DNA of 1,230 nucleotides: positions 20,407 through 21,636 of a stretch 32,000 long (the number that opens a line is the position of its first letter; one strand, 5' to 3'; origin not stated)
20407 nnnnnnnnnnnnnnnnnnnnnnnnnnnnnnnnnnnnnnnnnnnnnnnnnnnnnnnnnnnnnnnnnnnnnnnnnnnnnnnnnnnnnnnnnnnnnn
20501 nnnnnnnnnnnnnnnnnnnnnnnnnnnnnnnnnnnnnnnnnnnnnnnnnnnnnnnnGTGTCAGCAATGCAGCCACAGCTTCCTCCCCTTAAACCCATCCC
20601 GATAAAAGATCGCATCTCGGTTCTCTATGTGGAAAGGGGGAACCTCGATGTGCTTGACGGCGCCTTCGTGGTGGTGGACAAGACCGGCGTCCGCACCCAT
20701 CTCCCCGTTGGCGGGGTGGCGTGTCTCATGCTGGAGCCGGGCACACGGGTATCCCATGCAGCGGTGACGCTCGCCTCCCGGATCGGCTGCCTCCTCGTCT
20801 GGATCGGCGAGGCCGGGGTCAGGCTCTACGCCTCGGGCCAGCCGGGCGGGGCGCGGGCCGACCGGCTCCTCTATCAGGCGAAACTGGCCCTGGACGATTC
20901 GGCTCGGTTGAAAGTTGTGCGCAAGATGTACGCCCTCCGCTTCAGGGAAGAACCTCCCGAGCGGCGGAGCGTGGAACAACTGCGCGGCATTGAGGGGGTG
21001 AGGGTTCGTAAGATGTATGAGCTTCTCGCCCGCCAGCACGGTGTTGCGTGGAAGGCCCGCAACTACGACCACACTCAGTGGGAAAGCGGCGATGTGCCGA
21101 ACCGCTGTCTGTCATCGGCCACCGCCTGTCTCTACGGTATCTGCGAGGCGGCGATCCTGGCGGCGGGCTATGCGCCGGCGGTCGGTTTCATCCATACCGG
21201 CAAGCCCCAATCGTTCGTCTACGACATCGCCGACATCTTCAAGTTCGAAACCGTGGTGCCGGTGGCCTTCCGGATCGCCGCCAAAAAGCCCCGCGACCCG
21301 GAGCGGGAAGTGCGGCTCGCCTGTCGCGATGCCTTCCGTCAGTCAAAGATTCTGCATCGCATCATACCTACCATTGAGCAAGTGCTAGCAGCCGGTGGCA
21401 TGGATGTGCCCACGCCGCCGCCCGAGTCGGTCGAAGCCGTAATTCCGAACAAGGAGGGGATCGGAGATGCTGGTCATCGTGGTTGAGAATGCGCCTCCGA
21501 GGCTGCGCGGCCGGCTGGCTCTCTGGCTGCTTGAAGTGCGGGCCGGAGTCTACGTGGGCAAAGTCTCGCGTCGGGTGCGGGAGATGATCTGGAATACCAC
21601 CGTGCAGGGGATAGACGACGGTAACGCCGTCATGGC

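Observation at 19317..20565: HTH + Fic (toxin-antitoxin-like) cassette embedded inside the type I-E cas operon, between cas6e and cas1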

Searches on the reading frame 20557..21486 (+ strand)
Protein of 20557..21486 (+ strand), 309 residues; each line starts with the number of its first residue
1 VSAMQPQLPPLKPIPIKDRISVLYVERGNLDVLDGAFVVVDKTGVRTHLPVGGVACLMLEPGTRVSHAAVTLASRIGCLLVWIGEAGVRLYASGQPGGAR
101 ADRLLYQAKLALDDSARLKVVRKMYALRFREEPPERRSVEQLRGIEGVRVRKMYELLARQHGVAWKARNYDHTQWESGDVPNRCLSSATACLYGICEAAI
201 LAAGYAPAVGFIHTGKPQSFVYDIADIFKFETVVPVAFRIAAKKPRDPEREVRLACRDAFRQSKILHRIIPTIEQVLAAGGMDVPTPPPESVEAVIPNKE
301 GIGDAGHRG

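Call 3: search_protein_families(library=ncbifam, proteins=[window:20557-21486:+], max_evalue=0.01)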
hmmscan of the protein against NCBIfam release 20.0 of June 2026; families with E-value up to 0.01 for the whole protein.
window:20557-21486:+ (309 aa): 7 families
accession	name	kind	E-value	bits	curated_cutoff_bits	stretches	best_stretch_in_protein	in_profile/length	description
TIGR03638.1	cas1_ECOLI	exception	1.3e-116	388.5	215.6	1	12-277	2-268/269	type I-E CRISPR-associated endonuclease Cas1e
TIGR00287.1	cas1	equivalog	1.4e-48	165.6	71.7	2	137-261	150-290/327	CRISPR-associated endonuclease Cas1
TIGR03637.1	cas1_YPEST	exception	4.5e-15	55.8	150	1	135-276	168-305/307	type I-F CRISPR-associated endonuclease Cas1f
TIGR03641.1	cas1_HMARI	exception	6e-06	25.8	304.1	1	131-244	136-249/324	type I-B CRISPR-associated endonuclease Cas1b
TIGR03640.1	cas1_DVULG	exception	9.7e-05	21.7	385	1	135-217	153-236/340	type I-C CRISPR-associated endonuclease Cas1c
TIGR03983.1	cas1_MYXAN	equivalog_domain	0.0005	19.1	358.05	1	134-231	157-258/347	type I-MYXAN CRISPR-associated endonuclease Cas1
NF049935.1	cas4g_cas1g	exception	0.0012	17.3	560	0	132-217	353-442/546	CRISPR-associated endonuclease Cas4g/Cas1g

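Call 4: search_protein_families(library=pfam, proteins=[window:20557-21486:+], max_evalue=0.01)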
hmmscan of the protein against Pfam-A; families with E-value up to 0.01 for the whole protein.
window:20557-21486:+ (309 aa): 1 family
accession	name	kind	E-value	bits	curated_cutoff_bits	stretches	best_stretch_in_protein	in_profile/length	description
PF01867.21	Cas_Cas1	-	5.1e-15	55.8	22.3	2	134-244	143-253/283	CRISPR associated protein Cas1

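Call 57: find_homologous_proteins(query=window:20566-21483:+, max_evalue=1e-30)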
Query window:20566-21483:+ (306 aa): 8000 proteins with E <= 1e-30 among 8000 candidates; the best 120 are listed.
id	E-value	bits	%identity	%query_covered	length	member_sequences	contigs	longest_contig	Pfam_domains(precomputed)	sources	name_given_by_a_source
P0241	2.0e-202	689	100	100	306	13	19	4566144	PF01867.22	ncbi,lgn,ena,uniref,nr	ncbi:type I-E CRISPR-associated endonuclease Cas1 [Geobacter sulfurreducens]|uniref:type I-E CRISPR-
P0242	1.1e-201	687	99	100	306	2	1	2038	PF01867.22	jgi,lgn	jgi:CRISPR-associated protein Cas1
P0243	1.5e-195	667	96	100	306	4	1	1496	PF01867.22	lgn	-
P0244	2.2e-191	653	93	96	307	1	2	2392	PF01867.22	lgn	-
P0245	1.7e-189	647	93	95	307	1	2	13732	PF01867.22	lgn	-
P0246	1.7e-184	630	89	95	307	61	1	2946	PF01867.22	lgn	-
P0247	4.1e-184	629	89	95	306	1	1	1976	PF01867.22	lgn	-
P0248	4.9e-184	629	89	95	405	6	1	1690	PF01867.22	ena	-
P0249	1.0e-183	628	89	95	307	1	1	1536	PF01867.22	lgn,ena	-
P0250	2.6e-183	627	89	95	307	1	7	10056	PF01867.22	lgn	-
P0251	3.4e-183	626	88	95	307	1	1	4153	PF01867.22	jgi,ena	-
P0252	3.5e-183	626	89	95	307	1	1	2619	PF01867.22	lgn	-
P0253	4.6e-183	626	88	100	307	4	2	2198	PF01867.22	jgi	jgi:CRISPR-associated protein Cas1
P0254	7.3e-183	625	90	99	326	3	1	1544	PF01867.22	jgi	jgi:CRISPR-associated protein Cas1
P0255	1.0e-182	625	88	95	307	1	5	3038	PF01867.22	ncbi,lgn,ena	-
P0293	2.0e-180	617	87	95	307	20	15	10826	PF01867.22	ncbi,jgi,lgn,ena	jgi:CRISPR-associated protein Cas1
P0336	1.7e-179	614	87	96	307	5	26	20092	PF01867.22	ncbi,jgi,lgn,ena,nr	ncbi:MAG TPA: type I-E CRISPR-associated endonuclease Cas1e [Methanoregulaceae archaeon]|nr:type I-E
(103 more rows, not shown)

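Call 58: find_encoding_contigs(protein=P0245, flank=5000, max_places=3)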
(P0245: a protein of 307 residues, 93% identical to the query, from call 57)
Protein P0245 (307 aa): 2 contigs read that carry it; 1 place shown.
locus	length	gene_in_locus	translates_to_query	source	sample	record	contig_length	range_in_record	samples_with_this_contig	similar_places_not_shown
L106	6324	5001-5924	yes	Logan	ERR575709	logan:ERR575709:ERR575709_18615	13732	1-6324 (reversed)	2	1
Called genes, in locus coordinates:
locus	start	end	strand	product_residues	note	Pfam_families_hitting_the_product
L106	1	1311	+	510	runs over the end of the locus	PF09481:CRISPR_Cse1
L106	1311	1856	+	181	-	PF09485:CRISPR_Cse2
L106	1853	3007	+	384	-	PF09344:Cas_CT1975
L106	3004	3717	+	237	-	PF09704:Cas_Cas5d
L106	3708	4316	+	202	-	PF08798:CRISPR_assoc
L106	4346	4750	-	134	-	PF15919:HicB_lk_antitox, PF15970:HicB-like_2, PF07878:RHH_5 (weak)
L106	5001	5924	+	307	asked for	PF01867:Cas_Cas1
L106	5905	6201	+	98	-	PF09707:Cas_Cas2CT1978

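Call 59: find_encoding_contigs(protein=P0336, flank=4000, max_places=6)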
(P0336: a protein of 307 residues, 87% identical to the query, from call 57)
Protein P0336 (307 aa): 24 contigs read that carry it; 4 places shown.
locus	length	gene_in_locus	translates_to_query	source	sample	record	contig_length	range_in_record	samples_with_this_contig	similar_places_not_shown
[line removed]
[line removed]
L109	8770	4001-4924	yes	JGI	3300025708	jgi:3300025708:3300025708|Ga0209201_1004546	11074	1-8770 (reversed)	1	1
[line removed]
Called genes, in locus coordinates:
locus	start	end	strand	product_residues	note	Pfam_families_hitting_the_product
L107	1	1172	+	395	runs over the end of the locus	PF05107:Cas_Cas7 (weak), PF09344:Cas_CT1975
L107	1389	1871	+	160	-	PF09704:Cas_Cas5d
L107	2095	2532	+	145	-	PF08798:CRISPR_assoc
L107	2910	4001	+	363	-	PF02661:Fic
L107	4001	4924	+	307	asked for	PF01867:Cas_Cas1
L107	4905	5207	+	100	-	PF09707:Cas_Cas2CT1978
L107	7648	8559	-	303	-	-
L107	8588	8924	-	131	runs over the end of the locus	-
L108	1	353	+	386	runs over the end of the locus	PF09344:Cas_CT1975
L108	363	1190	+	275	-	PF09704:Cas_Cas5d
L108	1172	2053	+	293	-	PF08798:CRISPR_assoc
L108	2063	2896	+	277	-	PF02498:Bro-N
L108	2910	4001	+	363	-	PF02661:Fic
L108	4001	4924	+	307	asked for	PF01867:Cas_Cas1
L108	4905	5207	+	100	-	PF09707:Cas_Cas2CT1978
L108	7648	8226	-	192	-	-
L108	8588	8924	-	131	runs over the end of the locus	-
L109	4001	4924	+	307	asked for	PF01867:Cas_Cas1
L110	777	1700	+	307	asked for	PF01867:Cas_Cas1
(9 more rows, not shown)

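Call 60: find_encoding_contigs(protein=P0293, flank=4000, max_places=6)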
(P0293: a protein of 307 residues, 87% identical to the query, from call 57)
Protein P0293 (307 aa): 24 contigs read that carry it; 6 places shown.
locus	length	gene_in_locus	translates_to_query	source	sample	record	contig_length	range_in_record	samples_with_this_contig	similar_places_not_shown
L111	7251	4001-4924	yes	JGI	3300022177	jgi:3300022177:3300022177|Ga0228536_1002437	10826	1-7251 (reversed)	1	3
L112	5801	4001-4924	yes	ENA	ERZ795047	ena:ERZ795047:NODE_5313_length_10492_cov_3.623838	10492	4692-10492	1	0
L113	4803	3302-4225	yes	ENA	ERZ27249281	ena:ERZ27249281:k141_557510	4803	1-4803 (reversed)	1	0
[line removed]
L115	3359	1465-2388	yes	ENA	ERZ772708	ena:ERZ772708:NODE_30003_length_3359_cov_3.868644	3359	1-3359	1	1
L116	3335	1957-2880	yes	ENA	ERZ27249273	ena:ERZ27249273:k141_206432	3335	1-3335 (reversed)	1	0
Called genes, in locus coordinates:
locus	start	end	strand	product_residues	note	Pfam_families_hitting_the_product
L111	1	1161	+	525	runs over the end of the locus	PF09481:CRISPR_Cse1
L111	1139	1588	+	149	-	PF09485:CRISPR_Cse2 (weak)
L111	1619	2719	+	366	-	PF09344:Cas_CT1975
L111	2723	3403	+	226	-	PF09704:Cas_Cas5d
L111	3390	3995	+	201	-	PF08798:CRISPR_assoc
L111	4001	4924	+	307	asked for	PF01867:Cas_Cas1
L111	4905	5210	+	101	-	PF09707:Cas_Cas2CT1978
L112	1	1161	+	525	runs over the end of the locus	PF09481:CRISPR_Cse1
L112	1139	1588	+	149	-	PF09485:CRISPR_Cse2 (weak)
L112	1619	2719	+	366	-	PF09344:Cas_CT1975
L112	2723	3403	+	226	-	PF09704:Cas_Cas5d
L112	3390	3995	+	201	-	PF08798:CRISPR_assoc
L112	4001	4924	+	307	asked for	PF01867:Cas_Cas1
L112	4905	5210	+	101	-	PF09707:Cas_Cas2CT1978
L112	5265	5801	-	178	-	?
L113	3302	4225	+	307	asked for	PF01867:Cas_Cas1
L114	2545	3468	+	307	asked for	PF01867:Cas_Cas1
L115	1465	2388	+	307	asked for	PF01867:Cas_Cas1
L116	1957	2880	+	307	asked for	PF01867:Cas_Cas1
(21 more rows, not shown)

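Call 62: find_related_loci(query=window:20566-21483:+, collection=metagenome_contigs, flank=5000)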
Query window:20566-21483:+ (306 aa) in metagenome_contigs; peptide patterns used: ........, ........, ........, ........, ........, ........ (x = any residue, [..] = any of these).
600 stretches matched a pattern (row limit reached: there are more); 516 encode a relative of the query (tblastn E <= 1e-3); the best 80 are kept; 80 distinct loci.
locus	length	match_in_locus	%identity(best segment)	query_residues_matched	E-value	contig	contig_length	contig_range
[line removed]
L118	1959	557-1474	87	1-306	0e+0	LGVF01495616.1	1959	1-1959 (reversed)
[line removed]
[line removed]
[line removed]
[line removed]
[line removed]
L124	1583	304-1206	88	5-305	0e+0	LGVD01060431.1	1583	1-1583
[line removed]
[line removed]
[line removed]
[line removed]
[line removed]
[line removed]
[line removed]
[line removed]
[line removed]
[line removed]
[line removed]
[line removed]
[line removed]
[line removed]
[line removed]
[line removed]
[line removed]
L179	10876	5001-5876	86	15-306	1e-173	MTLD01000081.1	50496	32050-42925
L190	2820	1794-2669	85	15-306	0e+0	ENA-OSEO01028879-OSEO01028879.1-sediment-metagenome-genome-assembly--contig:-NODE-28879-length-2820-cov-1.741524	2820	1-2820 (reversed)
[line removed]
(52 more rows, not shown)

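Call 66: search_protein_families(library=pfam, proteins=[L108:2063-2896:+, L108:2910-4001:+, L153:3845-4891:+, L151:4144-4953:+, L194:3694-4959:+, L128:633-1745:+, L135:4375-4875:+, L162:4243-4935:+, L175:4221-4889:+, L190:715-1713:-], max_evalue=0.001)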
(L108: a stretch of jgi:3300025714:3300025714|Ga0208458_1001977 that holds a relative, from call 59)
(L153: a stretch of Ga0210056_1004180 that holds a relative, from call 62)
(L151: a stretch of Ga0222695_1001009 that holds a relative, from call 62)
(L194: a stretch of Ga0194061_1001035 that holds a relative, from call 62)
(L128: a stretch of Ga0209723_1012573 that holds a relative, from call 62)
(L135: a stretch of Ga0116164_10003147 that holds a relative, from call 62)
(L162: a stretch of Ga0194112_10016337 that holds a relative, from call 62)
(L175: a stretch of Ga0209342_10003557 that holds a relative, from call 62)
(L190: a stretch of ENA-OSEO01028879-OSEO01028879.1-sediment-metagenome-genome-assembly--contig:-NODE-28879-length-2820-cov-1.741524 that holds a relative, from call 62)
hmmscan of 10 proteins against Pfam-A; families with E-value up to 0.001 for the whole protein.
L108:2063-2896:+ (277 aa): 1 family
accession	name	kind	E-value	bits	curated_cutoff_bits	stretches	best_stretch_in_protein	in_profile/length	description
PF02498.22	Bro-N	-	6.7e-14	52.7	25.6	1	13-105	2-92/96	BRO family, N-terminal domain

L108:2910-4001:+ (363 aa): 1 family
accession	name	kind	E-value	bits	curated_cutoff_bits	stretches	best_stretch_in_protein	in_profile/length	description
PF02661.23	Fic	-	1.1e-15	58.7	24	1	108-214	2-93/93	Fic/DOC family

L153:3845-4891:+ (348 aa): 1 family
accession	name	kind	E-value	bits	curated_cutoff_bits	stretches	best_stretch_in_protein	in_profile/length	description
PF02661.23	Fic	-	1.7e-15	58.1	24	1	108-212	2-92/93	Fic/DOC family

L151:4144-4953:+ (269 aa): 1 family
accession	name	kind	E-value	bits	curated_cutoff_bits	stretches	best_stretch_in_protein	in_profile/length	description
PF02661.23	Fic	-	2.3e-16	60.8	24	1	84-193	2-91/93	Fic/DOC family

L194:3694-4959:+ (421 aa): 2 families
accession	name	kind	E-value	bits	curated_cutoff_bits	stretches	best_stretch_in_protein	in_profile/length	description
PF06250.17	YhcG_C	-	1.2e-55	188.1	32.5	1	254-400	2-148/157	YhcG PDDEXK nuclease domain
PF17761.7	DUF1016_N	-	2.2e-38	131.9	32.8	1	82-227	3-137/137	DUF1016 N-terminal domain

L128:633-1745:+ (370 aa): 1 family
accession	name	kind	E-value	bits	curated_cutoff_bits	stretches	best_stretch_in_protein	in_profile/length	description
PF13310.11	Virulence_RhuM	-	2.9e-112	374.5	33.7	1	67-321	1-251/252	Virulence protein RhuM family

L135:4375-4875:+ (166 aa): 1 family
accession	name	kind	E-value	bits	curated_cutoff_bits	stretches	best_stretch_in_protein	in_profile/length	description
PF05635.17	23S_rRNA_IVP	-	1.1e-24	87.2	33.8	1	7-113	1-105/106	23S rRNA-intervening sequence protein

L162:4243-4935:+ (230 aa): 1 family
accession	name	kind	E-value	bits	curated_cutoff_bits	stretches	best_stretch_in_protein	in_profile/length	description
PF10543.14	ORF6N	-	3.2e-32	111.1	27.8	1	58-144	3-86/86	ORF6N domain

L175:4221-4889:+ (222 aa): 0 families

L190:715-1713:- (332 aa): 0 families

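Call 67: search_protein_families(library=pfam, proteins=[L136:4032-4385:+, L136:4382-4678:+, L128:347-670:-, L139:243-620:-, L171:3644-3949:+, L171:3933-4661:+, L171:4711-4965:+, L163:4717-4935:-, L156:4634-4957:-, L179:4726-4980:-], max_evalue=0.001)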
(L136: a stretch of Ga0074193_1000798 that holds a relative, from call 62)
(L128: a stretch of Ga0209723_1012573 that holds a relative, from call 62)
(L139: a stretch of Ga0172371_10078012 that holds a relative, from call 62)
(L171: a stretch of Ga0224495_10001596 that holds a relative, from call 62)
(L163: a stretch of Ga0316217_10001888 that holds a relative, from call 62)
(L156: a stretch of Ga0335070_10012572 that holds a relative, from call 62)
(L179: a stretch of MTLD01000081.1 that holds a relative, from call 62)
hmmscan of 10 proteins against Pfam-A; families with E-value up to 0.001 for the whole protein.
L136:4032-4385:+ (117 aa): 0 families

L136:4382-4678:+ (98 aa): 0 families

L128:347-670:- (107 aa): 0 families

L139:243-620:- (125 aa): 0 families

L171:3644-3949:+ (101 aa): 0 families

L171:3933-4661:+ (242 aa): 0 families

L171:4711-4965:+ (84 aa): 0 families

L163:4717-4935:- (72 aa): 1 family
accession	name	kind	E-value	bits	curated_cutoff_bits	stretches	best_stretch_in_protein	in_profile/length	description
PF07927.17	HicA_toxin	-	1.1e-19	70.7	27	1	16-71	2-58/58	HicA toxin of bacterial toxin-antitoxin,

L156:4634-4957:- (107 aa): 0 families

L179:4726-4980:- (84 aa): 0 families
